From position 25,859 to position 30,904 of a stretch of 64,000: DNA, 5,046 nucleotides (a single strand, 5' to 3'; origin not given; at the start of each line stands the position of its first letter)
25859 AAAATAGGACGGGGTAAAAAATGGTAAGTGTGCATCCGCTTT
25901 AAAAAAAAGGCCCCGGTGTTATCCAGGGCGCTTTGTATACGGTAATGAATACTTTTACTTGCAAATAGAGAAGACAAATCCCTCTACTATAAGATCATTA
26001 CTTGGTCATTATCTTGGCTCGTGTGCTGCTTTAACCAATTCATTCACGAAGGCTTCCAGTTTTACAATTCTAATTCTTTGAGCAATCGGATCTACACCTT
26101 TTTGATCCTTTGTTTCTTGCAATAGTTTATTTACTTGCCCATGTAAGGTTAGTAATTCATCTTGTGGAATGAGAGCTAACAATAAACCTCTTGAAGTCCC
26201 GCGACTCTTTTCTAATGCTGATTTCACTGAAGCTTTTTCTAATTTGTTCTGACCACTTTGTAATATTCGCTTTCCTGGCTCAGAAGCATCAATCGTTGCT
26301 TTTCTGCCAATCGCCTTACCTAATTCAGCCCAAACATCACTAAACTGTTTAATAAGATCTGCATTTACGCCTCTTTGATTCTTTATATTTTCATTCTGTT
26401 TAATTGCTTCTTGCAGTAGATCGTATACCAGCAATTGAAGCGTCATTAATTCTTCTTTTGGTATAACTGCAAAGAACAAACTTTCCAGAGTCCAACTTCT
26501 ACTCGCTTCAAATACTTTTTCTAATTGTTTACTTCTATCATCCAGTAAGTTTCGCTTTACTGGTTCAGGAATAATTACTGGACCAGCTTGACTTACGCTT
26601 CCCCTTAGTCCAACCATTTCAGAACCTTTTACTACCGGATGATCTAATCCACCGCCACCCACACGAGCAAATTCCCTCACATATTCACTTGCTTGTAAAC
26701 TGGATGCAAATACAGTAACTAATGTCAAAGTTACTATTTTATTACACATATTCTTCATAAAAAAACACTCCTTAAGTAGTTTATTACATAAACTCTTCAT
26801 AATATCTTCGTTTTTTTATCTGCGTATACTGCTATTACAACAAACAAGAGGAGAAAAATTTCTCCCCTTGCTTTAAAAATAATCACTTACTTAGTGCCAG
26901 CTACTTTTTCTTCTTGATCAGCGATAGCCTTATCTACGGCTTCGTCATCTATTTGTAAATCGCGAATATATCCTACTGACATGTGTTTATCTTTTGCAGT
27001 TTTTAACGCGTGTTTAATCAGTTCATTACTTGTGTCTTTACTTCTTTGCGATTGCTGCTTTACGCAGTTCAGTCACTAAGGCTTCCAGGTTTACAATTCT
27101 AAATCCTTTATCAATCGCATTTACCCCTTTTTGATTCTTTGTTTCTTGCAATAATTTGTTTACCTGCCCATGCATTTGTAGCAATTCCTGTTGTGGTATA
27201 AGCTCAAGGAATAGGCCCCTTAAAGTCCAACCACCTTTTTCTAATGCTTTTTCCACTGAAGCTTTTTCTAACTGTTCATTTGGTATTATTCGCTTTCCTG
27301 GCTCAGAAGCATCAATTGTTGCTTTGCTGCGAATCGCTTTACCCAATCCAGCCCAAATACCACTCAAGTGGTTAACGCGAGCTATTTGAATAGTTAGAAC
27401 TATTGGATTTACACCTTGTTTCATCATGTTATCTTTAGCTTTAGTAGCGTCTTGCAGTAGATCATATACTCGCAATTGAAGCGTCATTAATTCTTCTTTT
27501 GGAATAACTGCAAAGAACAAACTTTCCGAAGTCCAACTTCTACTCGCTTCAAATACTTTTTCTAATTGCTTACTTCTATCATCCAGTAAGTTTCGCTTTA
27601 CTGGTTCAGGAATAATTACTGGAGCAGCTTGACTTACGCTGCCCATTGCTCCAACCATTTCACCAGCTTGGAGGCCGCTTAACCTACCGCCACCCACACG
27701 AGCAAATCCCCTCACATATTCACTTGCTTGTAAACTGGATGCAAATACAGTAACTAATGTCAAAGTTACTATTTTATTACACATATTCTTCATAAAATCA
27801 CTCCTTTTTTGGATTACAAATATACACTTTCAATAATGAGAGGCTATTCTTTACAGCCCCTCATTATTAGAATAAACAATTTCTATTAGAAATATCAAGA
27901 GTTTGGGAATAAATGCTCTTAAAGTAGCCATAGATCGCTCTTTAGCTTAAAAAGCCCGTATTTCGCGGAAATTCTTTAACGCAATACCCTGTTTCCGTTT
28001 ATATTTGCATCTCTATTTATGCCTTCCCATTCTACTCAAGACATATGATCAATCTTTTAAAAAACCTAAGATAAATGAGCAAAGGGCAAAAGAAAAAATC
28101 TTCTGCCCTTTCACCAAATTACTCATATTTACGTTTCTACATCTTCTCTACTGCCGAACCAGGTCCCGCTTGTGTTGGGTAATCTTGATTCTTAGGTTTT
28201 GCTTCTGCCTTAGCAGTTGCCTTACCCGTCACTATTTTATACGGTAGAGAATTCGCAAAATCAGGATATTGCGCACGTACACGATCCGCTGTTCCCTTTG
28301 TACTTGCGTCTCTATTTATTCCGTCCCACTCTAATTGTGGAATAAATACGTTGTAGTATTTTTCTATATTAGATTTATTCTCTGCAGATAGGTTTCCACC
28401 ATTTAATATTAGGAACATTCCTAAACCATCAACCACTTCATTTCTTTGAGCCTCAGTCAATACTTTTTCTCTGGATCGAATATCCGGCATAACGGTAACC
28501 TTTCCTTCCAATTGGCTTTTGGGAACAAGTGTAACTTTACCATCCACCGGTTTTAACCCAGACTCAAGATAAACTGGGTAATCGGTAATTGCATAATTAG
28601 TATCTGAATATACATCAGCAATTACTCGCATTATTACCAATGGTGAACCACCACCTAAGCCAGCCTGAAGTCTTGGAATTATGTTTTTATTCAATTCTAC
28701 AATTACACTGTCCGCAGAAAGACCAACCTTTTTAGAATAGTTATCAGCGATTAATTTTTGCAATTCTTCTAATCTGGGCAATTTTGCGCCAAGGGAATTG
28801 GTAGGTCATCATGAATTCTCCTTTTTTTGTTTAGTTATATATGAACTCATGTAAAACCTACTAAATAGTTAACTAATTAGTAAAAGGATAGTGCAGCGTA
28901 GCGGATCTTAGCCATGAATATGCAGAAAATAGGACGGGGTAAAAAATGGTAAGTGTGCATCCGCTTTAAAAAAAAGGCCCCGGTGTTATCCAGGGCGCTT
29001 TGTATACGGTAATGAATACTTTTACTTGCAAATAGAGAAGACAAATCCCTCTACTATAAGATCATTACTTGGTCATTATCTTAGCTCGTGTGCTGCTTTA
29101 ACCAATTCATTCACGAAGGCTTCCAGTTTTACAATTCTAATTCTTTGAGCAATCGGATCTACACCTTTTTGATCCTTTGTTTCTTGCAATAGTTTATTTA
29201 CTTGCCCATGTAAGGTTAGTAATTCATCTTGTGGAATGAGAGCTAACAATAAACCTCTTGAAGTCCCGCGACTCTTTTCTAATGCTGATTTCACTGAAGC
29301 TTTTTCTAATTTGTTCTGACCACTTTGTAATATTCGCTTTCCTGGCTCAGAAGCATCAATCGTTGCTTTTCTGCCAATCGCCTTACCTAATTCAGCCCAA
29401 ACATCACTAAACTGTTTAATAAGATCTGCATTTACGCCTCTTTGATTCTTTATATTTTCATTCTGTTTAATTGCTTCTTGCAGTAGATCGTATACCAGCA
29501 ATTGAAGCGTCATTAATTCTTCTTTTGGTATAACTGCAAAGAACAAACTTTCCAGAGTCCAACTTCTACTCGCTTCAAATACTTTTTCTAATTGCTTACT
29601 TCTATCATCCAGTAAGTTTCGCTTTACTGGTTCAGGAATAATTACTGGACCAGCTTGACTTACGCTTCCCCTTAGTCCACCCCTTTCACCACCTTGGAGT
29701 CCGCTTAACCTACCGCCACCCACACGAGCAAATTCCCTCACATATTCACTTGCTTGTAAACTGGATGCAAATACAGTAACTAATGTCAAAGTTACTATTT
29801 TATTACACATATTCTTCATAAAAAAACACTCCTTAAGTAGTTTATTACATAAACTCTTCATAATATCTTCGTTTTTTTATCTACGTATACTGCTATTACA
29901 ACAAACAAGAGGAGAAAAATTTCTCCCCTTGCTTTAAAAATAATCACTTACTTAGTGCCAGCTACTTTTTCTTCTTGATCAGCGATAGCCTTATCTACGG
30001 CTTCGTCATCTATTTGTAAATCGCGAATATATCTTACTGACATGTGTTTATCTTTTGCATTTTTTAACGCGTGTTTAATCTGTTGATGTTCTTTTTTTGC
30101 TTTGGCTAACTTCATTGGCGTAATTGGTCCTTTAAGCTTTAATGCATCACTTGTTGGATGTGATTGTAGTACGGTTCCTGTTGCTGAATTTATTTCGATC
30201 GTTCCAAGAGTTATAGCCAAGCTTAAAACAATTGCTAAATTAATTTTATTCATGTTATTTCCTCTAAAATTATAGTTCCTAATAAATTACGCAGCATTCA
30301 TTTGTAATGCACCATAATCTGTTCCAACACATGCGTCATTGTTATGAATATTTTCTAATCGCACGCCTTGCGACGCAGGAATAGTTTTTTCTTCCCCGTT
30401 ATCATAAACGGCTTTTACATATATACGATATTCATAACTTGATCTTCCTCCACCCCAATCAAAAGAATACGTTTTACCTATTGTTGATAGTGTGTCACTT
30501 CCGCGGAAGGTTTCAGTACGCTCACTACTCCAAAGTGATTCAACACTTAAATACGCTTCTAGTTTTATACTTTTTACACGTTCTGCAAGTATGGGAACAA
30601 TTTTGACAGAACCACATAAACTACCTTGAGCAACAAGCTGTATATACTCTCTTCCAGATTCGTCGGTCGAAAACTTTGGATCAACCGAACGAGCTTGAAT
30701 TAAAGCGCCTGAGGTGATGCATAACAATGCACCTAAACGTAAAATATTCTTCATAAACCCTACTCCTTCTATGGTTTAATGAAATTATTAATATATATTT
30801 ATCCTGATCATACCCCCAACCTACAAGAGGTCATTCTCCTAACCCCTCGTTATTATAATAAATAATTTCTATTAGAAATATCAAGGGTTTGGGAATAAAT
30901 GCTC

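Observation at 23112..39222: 16-kb locus of three paralogous giant secreted proteins with recurrent small secreted partners: candidate undescribed secreted system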

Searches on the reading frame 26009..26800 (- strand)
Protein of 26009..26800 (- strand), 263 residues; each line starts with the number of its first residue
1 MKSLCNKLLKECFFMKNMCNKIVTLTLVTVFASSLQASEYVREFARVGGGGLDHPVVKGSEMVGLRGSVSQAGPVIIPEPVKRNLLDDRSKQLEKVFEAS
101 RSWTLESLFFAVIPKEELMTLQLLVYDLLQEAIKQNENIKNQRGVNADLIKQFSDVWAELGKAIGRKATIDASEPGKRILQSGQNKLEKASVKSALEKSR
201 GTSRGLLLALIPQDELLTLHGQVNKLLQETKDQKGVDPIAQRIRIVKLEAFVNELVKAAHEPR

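Call 4: search_protein_families(library=pfam, proteins=[window:26009-26800:-], max_evalue=1)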
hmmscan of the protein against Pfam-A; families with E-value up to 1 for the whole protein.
window:26009-26800:- (263 aa): 1 family
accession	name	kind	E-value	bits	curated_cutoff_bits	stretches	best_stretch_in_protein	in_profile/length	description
PF02349.20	MSG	-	0.041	14.5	22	1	3-23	5-25/76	Major surface glycoprotein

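Call 5: search_protein_families(library=ncbifam, proteins=[window:26009-26800:-], max_evalue=1)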
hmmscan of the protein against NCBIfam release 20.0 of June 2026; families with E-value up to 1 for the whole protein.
window:26009-26800:- (263 aa): 0 families

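Call 32: find_homologous_proteins(query=window:26009-26800:-)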
Query window:26009-26800:- (263 aa): 3 proteins with E <= 0.001 among 1418 candidates.
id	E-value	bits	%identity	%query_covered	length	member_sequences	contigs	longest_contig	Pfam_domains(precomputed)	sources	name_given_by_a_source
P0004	6.3e-153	525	96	100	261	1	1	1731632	-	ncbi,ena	-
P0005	2.2e-152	524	100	95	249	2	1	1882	-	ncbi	-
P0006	2.8e-94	333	72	93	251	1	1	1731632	-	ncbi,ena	-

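Call 47: search_solved_structures(query=window:26009-26800:-, max_evalue=5)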
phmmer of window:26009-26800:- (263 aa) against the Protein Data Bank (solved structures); distinct sequences matched with E-value up to 5: 0.

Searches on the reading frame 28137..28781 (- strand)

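Call 4: search_protein_families(library=pfam, proteins=[window:28137-28781:-], max_evalue=1)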
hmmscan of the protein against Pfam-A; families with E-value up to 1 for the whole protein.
window:28137-28781:- (214 aa): 0 families

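Call 5: search_protein_families(library=ncbifam, proteins=[window:28137-28781:-], max_evalue=1)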
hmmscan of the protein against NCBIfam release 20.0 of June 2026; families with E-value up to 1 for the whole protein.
window:28137-28781:- (214 aa): 3 families
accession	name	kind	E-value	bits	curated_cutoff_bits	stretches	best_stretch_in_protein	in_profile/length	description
TIGR01913.1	bet_lambda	equivalog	0.055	13.3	76.95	1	74-178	46-134/188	phage recombination protein Bet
NF003216.0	PRK04181.1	equivalog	0.072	12.8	191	1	8-46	69-105/257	4-(cytidine 5'-diphospho)-2-C-methyl-D-erythritol kinase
TIGR01683.1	thiS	equivalog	0.092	13.1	37.45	1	13-37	17-41/64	sulfur carrier protein ThiS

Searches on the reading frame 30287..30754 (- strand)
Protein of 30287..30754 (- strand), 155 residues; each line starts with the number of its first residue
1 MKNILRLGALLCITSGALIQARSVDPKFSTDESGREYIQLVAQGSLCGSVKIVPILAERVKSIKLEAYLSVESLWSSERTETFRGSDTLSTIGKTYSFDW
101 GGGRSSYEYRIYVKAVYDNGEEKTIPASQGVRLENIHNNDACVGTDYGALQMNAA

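Call 4: search_protein_families(library=pfam, proteins=[window:30287-30754:-], max_evalue=1)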
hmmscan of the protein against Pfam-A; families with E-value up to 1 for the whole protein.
window:30287-30754:- (155 aa): 0 families

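Call 5: search_protein_families(library=ncbifam, proteins=[window:30287-30754:-], max_evalue=1)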
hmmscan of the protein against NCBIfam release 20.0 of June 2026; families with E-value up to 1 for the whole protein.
window:30287-30754:- (155 aa): 0 families

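Call 46: search_solved_structures(query=window:30287-30754:-, max_evalue=5)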
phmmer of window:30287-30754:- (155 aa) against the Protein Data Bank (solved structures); distinct sequences matched with E-value up to 5: 0.
